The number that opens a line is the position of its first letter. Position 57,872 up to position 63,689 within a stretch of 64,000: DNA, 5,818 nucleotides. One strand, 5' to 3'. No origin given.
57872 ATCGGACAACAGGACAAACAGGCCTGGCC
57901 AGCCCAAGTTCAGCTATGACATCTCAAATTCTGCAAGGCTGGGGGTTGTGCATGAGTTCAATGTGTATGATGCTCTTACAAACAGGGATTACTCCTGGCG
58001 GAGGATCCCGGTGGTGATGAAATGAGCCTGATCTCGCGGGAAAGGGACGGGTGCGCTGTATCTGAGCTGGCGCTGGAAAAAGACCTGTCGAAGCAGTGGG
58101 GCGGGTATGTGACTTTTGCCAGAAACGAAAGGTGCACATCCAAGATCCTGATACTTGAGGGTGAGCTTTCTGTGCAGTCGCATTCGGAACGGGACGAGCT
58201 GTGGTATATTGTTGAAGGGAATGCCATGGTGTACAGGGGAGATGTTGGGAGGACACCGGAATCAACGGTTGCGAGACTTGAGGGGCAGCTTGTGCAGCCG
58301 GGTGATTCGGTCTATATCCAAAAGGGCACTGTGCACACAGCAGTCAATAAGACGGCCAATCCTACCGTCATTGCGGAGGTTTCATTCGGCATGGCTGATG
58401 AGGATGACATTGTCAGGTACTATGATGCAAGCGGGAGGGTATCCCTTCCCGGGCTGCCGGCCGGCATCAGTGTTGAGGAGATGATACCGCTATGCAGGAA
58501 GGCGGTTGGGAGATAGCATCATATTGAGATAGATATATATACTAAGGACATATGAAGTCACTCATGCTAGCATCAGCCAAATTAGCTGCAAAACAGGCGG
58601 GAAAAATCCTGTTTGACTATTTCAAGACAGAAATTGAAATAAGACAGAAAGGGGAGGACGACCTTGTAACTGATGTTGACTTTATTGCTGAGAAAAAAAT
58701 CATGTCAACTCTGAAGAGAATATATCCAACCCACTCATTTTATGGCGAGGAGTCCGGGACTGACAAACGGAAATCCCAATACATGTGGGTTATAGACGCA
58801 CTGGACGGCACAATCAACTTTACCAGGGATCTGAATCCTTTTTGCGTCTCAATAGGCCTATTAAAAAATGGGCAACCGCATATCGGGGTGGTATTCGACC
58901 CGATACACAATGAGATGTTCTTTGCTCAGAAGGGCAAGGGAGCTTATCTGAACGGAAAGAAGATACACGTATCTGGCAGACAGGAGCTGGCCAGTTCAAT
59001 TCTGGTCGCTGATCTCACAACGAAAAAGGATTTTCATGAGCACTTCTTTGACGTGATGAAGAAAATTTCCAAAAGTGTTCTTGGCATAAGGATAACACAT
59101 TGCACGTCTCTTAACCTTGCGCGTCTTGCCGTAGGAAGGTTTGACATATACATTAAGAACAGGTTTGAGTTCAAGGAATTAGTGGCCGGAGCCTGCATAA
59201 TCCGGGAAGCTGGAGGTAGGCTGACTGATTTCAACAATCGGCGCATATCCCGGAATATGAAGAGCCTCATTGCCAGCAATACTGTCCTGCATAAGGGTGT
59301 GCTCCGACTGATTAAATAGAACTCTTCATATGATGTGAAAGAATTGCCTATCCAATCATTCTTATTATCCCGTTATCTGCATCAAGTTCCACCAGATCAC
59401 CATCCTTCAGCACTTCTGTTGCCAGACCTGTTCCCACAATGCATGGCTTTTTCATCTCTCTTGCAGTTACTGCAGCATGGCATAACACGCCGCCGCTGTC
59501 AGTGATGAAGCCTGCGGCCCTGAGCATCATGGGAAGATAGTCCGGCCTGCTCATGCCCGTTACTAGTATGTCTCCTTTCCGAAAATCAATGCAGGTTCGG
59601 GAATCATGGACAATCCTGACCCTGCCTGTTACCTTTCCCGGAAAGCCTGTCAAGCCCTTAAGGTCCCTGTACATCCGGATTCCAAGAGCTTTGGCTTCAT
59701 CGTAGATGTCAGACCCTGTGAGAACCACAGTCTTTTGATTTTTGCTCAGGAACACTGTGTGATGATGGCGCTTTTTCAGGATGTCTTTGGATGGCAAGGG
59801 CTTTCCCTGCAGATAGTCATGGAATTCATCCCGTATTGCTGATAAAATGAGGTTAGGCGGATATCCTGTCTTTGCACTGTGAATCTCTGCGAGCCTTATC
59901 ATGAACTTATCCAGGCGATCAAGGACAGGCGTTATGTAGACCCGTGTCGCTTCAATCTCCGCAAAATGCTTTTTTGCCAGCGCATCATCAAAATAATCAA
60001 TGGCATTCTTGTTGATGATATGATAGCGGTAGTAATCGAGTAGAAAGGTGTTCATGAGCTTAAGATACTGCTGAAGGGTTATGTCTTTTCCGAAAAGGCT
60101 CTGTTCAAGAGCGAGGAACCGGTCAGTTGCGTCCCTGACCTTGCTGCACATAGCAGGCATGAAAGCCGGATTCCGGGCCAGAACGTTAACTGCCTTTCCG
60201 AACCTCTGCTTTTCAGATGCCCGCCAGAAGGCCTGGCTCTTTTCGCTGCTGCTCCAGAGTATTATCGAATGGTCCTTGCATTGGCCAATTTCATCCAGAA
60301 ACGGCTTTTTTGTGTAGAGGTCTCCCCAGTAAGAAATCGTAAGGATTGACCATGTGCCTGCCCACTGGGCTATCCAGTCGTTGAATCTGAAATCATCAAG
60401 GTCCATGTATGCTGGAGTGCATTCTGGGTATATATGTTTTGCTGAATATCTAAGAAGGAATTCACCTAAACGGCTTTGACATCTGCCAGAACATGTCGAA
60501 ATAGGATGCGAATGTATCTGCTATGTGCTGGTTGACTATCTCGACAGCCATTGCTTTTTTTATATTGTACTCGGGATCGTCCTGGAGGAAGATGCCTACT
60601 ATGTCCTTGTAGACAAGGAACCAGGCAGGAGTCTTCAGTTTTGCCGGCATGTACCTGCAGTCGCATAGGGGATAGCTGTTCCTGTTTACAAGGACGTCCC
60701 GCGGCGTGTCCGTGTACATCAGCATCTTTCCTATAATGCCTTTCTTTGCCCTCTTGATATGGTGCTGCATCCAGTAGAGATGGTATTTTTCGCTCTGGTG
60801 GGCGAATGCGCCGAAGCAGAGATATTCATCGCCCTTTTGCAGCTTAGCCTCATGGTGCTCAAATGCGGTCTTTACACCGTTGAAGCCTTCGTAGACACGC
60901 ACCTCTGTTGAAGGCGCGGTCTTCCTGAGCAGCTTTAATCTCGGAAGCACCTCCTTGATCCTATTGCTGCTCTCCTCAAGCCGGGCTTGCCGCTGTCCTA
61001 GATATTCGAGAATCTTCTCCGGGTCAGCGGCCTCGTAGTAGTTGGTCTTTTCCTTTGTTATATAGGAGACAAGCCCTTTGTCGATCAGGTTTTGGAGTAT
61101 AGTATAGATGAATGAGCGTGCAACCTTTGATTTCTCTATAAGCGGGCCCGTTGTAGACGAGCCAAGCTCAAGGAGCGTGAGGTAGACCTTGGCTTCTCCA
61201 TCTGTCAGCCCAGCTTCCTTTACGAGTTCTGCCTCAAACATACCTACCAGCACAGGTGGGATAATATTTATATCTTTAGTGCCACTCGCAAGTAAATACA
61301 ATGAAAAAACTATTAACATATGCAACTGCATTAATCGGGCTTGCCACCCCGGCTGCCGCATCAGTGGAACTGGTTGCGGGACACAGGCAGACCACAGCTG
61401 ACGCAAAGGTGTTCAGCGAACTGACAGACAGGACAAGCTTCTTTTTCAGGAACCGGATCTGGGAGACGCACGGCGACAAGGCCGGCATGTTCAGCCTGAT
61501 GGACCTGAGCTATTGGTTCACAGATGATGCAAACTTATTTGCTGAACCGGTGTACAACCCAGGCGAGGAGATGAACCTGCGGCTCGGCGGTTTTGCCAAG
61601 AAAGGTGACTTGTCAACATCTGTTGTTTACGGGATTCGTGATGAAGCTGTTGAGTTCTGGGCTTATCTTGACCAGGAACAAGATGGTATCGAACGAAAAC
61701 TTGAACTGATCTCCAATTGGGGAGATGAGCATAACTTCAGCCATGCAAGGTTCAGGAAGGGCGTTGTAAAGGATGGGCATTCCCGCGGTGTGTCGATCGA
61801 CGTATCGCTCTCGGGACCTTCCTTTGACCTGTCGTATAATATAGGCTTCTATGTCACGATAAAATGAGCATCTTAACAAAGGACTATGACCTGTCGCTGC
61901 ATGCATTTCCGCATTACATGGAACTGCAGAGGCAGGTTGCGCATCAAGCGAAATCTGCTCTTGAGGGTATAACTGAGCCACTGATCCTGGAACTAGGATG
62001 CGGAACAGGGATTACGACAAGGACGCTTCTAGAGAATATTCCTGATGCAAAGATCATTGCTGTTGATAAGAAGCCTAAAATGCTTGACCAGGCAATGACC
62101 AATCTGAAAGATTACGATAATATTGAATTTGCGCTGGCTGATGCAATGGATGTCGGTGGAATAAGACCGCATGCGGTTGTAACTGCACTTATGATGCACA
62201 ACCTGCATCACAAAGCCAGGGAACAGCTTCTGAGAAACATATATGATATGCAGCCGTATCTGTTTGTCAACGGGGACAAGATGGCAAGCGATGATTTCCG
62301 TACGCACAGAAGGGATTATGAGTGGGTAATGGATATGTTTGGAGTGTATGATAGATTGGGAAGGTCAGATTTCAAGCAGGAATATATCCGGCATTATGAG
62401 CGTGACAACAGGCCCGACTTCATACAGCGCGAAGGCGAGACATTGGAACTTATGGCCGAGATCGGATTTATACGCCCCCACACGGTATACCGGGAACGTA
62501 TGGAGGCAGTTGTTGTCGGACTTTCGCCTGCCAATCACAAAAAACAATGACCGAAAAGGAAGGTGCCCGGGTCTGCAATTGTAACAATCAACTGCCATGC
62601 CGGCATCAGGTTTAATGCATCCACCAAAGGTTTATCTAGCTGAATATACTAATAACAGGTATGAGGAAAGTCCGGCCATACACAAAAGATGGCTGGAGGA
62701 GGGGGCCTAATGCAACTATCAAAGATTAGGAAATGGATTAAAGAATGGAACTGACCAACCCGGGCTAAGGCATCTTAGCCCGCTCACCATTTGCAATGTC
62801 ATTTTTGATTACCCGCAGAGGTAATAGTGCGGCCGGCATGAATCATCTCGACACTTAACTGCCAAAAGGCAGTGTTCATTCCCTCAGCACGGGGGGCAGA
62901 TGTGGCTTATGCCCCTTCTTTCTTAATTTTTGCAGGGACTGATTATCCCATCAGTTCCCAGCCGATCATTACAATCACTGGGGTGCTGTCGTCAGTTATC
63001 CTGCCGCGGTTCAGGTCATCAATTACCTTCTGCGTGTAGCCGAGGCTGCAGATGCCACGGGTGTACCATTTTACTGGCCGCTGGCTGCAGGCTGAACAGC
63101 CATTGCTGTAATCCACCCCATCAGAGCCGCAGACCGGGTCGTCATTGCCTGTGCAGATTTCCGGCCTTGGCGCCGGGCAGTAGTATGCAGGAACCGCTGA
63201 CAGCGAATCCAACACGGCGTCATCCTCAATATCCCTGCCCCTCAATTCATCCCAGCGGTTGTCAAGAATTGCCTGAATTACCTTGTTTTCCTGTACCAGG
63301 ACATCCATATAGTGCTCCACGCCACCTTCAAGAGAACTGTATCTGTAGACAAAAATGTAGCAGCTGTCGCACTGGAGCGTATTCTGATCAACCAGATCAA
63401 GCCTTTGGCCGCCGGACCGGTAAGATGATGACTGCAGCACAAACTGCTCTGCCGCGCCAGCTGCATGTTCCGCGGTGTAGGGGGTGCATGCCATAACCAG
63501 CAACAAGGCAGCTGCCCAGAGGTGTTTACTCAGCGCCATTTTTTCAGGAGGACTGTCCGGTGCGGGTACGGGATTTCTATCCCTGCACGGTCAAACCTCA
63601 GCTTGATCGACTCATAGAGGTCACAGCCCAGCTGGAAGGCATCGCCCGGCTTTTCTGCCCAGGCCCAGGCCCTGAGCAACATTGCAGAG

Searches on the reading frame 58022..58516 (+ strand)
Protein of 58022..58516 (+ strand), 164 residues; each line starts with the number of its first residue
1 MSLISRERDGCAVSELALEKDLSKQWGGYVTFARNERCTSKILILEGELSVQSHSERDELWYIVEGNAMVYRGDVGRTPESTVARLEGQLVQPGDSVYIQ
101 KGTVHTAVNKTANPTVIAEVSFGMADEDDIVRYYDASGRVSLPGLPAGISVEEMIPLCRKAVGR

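Call 18: search_protein_families(library=pfam, proteins=[window:58022-58516:+], max_evalue=0.001)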
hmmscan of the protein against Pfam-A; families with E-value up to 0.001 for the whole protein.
window:58022-58516:+ (164 aa): 3 families
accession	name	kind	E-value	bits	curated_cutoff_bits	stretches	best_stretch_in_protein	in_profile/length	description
PF01050.24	MannoseP_isomer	-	3.9e-12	46.8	23.6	1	16-134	6-115/116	Mannose-6-phosphate isomerase C-terminal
PF07883.17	Cupin_2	-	3e-07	30.5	27.2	1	47-117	8-66/70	Cupin domain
PF00190.28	Cupin_1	-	0.00057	19.9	22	1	50-118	47-110/151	Cupin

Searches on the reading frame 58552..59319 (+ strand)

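Call 18: search_protein_families(library=pfam, proteins=[window:58552-59319:+], max_evalue=0.001)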
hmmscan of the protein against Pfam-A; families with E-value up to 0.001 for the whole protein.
window:58552-59319:+ (255 aa): 1 family
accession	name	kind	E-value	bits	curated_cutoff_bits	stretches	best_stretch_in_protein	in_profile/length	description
PF00459.30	Inositol_P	-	9.3e-57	193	27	1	5-253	5-265/271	Inositol monophosphatase family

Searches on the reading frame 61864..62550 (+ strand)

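Call 35: search_protein_families(library=pfam, proteins=[window:61864-62550:+], max_evalue=0.01)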
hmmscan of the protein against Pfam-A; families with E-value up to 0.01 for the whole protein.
window:61864-62550:+ (228 aa): 14 families
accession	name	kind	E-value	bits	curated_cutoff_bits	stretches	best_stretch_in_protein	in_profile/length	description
PF13649.12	Methyltransf_25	-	1.5e-14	54.9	27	1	41-128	1-91/97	Methyltransferase domain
PF08242.18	Methyltransf_12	-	3.8e-10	40.8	30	1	42-128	1-90/98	Methyltransferase domain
PF08241.18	Methyltransf_11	-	6.2e-10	40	21.2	1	42-127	1-84/95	Methyltransferase domain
PF13847.12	Methyltransf_31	-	9.1e-08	32.4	27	1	41-96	7-65/145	Methyltransferase domain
PF02390.23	Methyltransf_4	-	1.2e-05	25.3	24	1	38-97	2-63/173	Putative methyltransferase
PF10017.15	Methyltransf_33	-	0.00061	19.4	23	1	34-89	58-117/304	Histidine-specific methyltransferase, SAM-dependent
PF00398.26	RrnaAD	-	0.00061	19.4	24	1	38-97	31-88/263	Ribosomal RNA adenine dimethylase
PF01135.25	PCMT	-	0.00067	19.9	20.3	1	41-93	77-132/210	Protein-L-isoaspartate(D-aspartate) O-methyltransferase (PCMT)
PF05175.20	MTS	-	0.0016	18.5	23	1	40-91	34-87/170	Methyltransferase small domain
PF12692.13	Methyltransf_17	-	0.0017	18.8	27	1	14-70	6-61/160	S-adenosyl-L-methionine methyltransferase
PF01795.25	Methyltransf_5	-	0.0034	17.3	27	1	38-87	21-71/309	MraW methylase family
PF00891.24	Methyltransf_2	-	0.0044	16.8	22.3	1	32-129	59-155/210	O-methyltransferase domain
PF01728.25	FtsJ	-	0.005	17.2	24.1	1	41-80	25-63/181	FtsJ-like methyltransferase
PF13489.12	Methyltransf_23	-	0.007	16.5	27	0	36-116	21-96/164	Methyltransferase domain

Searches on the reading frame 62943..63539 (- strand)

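Call 35: search_protein_families(library=pfam, proteins=[window:62943-63539:-], max_evalue=0.01)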
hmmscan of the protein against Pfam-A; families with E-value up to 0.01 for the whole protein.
window:62943-63539:- (198 aa): 2 families
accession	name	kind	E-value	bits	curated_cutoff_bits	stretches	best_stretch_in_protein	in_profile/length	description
PF00050.26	Kazal_1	-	5.9e-07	29.8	21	1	121-153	1-33/49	Kazal-type serine protease inhibitor domain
PF07648.20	Kazal_2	-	5.1e-05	23.7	22.8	1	126-155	3-37/48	Kazal-type serine protease inhibitor domain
